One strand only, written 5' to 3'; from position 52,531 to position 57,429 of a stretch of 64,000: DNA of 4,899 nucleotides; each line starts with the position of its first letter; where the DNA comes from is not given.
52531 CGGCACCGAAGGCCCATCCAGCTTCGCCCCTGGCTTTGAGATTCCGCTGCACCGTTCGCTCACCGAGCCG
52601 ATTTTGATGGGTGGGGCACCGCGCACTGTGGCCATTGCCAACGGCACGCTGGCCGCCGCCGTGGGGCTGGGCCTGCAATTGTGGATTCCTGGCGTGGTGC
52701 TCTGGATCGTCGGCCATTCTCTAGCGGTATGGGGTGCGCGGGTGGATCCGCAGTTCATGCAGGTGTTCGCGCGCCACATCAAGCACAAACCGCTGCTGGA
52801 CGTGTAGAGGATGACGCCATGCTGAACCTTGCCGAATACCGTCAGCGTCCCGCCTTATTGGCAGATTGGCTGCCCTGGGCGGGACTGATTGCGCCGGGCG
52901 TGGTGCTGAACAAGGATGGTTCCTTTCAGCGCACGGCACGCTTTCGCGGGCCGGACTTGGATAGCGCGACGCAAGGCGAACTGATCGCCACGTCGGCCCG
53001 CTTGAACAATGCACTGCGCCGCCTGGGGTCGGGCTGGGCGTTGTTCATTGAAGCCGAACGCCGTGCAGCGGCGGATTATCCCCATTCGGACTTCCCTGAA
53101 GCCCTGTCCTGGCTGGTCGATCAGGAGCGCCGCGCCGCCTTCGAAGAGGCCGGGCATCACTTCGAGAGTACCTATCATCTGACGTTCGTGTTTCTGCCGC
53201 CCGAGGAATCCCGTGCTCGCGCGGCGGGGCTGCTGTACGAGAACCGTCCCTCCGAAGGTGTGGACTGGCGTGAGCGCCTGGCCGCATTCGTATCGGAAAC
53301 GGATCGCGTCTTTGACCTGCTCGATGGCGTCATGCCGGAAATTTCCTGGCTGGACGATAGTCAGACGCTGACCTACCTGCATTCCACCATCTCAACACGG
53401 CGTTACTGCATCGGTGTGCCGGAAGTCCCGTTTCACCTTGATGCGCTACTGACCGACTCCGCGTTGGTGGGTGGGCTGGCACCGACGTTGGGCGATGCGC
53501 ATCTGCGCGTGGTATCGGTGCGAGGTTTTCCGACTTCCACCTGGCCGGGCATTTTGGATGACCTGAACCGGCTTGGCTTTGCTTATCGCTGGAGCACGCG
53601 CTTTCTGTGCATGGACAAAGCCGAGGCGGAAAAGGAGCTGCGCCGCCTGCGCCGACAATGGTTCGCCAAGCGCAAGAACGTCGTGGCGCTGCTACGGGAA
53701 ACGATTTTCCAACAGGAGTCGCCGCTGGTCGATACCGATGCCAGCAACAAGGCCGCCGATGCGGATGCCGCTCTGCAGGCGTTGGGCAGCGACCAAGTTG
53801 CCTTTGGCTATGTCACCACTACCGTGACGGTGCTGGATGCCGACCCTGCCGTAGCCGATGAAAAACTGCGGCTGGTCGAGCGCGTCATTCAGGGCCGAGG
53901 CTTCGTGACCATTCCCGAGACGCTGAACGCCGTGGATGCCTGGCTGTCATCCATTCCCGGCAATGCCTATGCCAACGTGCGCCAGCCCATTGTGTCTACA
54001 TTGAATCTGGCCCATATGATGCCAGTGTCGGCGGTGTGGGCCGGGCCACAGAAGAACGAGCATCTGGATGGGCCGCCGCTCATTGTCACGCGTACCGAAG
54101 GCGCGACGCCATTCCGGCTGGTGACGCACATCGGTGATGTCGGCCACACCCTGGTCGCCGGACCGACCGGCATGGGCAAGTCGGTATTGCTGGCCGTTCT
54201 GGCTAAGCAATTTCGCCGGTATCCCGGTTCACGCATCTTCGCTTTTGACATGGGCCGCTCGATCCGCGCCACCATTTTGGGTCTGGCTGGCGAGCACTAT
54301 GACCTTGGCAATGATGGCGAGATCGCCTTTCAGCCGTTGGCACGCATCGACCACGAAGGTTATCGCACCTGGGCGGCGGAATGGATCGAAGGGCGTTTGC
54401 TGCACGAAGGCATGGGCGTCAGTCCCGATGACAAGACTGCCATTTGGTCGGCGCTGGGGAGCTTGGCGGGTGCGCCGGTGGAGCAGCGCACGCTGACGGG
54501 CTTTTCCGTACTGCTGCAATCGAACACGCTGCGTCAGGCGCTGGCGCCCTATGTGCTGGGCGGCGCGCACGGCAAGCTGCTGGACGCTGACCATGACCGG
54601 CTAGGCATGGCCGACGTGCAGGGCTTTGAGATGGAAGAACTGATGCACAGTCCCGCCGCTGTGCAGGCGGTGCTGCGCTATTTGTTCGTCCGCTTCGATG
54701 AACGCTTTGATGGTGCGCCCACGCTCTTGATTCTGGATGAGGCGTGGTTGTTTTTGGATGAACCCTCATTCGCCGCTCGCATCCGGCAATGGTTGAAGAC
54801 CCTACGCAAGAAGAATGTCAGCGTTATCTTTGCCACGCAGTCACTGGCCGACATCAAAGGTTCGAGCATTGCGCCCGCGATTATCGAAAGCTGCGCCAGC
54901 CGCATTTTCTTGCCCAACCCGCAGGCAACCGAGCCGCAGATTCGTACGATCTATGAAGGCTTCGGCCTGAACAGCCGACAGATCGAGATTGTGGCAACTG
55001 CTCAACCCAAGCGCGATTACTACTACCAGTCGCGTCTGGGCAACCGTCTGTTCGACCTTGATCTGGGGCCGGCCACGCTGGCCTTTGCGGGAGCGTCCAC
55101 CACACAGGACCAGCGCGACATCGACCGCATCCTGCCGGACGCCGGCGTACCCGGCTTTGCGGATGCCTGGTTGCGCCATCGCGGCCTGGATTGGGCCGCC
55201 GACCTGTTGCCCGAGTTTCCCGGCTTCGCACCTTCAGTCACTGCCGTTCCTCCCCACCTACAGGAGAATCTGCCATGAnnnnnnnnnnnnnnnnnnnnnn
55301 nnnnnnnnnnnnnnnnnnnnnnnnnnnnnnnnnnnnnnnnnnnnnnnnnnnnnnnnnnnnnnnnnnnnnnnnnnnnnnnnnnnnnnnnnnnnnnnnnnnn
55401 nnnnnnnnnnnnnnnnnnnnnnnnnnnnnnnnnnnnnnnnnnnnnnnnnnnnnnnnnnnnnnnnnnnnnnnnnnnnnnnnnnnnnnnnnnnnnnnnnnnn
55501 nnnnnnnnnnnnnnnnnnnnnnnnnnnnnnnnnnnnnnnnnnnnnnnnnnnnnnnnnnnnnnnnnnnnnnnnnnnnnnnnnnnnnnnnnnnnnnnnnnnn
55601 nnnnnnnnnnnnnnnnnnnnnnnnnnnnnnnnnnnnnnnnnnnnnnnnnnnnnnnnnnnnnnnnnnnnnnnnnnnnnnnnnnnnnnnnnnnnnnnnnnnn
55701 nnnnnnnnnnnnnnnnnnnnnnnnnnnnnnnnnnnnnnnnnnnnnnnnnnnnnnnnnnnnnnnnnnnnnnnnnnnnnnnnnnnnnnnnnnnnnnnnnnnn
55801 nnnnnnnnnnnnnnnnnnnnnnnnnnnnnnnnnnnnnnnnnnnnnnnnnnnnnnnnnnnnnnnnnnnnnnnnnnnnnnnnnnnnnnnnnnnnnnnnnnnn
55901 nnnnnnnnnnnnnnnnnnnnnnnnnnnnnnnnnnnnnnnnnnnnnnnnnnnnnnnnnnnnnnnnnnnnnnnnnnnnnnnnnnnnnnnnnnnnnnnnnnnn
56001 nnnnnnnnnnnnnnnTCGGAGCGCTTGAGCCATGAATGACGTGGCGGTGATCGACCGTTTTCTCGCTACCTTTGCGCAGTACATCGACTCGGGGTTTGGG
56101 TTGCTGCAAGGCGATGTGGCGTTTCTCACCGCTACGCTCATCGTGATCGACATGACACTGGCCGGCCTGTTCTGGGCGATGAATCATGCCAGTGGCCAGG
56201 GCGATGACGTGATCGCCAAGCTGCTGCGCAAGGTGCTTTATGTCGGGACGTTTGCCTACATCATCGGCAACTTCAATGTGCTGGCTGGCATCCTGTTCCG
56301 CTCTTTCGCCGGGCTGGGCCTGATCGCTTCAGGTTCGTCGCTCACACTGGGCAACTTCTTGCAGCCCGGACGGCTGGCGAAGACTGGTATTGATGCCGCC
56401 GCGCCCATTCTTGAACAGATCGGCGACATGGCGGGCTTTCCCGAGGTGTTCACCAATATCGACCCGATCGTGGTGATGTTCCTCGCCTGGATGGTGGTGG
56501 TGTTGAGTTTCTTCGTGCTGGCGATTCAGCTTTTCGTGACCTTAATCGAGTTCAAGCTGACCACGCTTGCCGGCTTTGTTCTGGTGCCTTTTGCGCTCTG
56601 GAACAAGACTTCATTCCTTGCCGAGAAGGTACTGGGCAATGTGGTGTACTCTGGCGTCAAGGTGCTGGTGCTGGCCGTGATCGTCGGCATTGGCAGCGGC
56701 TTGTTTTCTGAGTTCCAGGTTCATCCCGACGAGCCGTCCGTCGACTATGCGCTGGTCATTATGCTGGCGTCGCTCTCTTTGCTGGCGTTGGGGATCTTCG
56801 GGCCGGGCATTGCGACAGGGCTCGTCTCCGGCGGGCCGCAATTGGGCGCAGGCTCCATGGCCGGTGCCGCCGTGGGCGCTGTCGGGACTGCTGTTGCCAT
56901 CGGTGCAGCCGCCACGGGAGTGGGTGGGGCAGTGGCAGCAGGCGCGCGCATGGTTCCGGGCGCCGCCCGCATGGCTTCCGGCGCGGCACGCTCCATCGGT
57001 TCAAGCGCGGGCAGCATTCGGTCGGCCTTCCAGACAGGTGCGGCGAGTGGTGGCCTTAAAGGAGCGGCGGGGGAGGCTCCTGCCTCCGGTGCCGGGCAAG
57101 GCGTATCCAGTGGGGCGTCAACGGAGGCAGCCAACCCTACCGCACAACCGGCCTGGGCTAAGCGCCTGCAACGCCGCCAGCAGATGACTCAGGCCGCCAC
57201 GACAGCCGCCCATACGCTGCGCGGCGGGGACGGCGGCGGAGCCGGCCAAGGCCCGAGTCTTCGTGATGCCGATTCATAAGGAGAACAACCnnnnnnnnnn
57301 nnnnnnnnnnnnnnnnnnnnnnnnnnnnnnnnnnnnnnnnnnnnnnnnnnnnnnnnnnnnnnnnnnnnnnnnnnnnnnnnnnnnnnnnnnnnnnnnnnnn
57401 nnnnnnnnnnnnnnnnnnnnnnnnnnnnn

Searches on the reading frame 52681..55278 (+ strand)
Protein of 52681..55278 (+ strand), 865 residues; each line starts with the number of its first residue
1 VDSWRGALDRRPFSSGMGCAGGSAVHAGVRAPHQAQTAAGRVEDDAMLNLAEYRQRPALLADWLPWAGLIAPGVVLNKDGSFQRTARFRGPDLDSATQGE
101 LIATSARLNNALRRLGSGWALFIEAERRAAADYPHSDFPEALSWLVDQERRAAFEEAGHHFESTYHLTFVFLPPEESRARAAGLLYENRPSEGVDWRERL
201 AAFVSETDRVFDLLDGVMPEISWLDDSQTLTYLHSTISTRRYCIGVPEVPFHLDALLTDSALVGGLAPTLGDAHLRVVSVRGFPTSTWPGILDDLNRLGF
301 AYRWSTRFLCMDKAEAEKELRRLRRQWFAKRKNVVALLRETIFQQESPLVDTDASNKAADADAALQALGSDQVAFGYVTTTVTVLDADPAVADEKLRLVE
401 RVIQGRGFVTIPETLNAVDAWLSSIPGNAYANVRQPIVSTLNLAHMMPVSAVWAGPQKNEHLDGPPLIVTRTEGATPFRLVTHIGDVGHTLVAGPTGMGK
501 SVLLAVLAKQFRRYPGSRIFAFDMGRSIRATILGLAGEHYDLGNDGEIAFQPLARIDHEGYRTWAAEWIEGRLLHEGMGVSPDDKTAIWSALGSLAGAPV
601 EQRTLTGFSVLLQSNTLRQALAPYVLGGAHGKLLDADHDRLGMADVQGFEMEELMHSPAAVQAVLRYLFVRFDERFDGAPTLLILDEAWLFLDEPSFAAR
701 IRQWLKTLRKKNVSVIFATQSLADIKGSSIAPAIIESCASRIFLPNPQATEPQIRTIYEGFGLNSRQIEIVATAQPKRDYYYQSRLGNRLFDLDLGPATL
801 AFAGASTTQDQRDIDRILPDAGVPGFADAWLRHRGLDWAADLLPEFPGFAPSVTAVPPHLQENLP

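Call 30: search_protein_families(library=pfam, proteins=[window:52681-55278:+], max_evalue=0.001)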
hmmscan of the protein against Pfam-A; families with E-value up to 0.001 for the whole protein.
window:52681-55278:+ (865 aa): 5 families
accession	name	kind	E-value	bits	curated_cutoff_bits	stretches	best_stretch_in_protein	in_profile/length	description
PF19044.6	P-loop_TraG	-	2.8e-12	46.4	25.8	1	616-772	183-343/413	TraG P-loop domain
PF03135.19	CagE_TrbE_VirB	-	9.8e-10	39.2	21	1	344-434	114-204/204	CagE, TrbE, VirB family, component of type IV transporter system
PF05872.18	HerA_C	-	1.8e-06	27.3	22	0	647-726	219-306/502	Helicase HerA-like C-terminal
PF12696.13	TraG-D_C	-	0.0002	21.7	22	1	690-745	4-65/126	TraM recognition site of TraD and TraG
PF12846.13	AAA_10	-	0.00092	18.8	27.5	0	678-728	239-289/362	AAA-like domain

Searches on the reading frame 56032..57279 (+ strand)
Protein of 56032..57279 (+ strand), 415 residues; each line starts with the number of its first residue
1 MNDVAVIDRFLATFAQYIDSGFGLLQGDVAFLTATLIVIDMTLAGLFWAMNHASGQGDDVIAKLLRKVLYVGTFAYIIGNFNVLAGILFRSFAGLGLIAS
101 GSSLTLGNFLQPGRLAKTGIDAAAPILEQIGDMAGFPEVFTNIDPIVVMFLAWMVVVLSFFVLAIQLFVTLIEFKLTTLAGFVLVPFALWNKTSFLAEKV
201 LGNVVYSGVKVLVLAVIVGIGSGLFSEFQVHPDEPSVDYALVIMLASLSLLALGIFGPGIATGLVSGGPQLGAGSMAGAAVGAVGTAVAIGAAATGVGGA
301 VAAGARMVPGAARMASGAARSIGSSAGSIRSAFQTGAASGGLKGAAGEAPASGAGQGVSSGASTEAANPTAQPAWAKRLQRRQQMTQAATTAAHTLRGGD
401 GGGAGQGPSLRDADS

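Call 30: search_protein_families(library=pfam, proteins=[window:56032-57279:+], max_evalue=0.001)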
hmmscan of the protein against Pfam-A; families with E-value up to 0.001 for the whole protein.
window:56032-57279:+ (415 aa): 1 family
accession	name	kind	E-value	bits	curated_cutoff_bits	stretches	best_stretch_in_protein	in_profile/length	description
PF04610.19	TrbL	-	1.1e-48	166.3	25.9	1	37-256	1-214/215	TrbL/VirB6 plasmid conjugal transfer protein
